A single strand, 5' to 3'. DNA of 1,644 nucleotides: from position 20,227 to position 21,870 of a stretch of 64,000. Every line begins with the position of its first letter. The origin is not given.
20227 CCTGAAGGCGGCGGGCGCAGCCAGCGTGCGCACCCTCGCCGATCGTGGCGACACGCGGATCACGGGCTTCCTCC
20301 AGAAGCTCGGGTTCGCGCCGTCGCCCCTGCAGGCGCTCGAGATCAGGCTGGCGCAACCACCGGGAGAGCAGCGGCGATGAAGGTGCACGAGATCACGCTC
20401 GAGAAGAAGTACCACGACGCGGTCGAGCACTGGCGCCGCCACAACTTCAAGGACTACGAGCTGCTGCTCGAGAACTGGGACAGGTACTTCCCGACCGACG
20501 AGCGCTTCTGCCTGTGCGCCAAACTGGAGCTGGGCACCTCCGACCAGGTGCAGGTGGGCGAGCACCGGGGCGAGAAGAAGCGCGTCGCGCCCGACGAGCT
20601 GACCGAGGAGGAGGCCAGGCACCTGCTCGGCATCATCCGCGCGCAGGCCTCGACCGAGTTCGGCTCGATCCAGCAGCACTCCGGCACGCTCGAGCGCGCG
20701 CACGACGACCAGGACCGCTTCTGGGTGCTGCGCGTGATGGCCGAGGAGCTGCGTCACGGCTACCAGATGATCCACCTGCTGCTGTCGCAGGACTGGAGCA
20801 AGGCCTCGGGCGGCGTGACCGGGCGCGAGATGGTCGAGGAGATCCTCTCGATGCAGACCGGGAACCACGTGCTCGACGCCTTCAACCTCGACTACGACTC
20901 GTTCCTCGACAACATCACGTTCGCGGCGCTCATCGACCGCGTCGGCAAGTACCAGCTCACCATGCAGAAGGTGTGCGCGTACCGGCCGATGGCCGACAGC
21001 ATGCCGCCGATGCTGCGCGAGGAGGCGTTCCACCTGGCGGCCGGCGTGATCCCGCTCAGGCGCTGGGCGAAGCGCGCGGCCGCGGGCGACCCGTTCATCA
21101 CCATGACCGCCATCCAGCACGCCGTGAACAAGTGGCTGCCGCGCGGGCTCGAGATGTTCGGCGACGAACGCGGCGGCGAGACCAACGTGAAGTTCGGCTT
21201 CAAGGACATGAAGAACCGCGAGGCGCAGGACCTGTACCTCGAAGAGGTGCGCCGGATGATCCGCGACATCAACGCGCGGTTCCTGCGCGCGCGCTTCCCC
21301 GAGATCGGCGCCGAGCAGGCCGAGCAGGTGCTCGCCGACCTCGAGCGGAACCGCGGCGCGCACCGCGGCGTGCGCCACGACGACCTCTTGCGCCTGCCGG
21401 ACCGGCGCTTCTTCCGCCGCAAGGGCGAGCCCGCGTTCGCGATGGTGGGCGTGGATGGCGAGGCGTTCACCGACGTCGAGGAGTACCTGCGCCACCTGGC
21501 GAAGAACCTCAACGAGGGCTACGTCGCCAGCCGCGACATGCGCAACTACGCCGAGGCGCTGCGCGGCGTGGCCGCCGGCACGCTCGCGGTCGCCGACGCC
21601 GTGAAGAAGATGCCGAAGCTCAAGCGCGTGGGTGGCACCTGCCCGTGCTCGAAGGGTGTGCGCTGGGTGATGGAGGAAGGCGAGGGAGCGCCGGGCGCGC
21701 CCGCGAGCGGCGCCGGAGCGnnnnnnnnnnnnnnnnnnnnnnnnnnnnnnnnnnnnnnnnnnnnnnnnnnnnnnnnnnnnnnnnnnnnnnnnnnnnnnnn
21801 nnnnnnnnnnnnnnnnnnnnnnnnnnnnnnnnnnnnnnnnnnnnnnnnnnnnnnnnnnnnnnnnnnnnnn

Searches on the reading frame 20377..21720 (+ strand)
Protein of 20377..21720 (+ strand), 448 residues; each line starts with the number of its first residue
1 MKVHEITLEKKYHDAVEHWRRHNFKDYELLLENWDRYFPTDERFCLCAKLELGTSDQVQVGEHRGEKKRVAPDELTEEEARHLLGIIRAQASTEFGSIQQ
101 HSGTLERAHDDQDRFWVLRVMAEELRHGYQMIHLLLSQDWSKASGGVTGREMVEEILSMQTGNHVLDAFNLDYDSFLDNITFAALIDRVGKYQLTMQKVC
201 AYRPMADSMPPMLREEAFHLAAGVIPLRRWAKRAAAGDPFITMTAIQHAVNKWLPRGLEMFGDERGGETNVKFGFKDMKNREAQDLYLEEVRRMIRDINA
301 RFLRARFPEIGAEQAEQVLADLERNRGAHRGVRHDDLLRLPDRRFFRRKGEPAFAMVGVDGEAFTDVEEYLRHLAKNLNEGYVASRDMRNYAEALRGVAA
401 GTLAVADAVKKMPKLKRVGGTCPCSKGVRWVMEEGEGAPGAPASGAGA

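Call 95: search_protein_families(library=pfam, proteins=[window:20377-21720:+], max_evalue=0.0001)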
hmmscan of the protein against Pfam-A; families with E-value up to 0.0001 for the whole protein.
window:20377-21720:+ (448 aa): 1 family
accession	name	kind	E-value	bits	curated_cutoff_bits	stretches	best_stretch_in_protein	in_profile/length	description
PF05138.18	PaaA_PaaC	-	1.2e-07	31.7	28.5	1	166-299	95-222/263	Phenylacetic acid catabolic protein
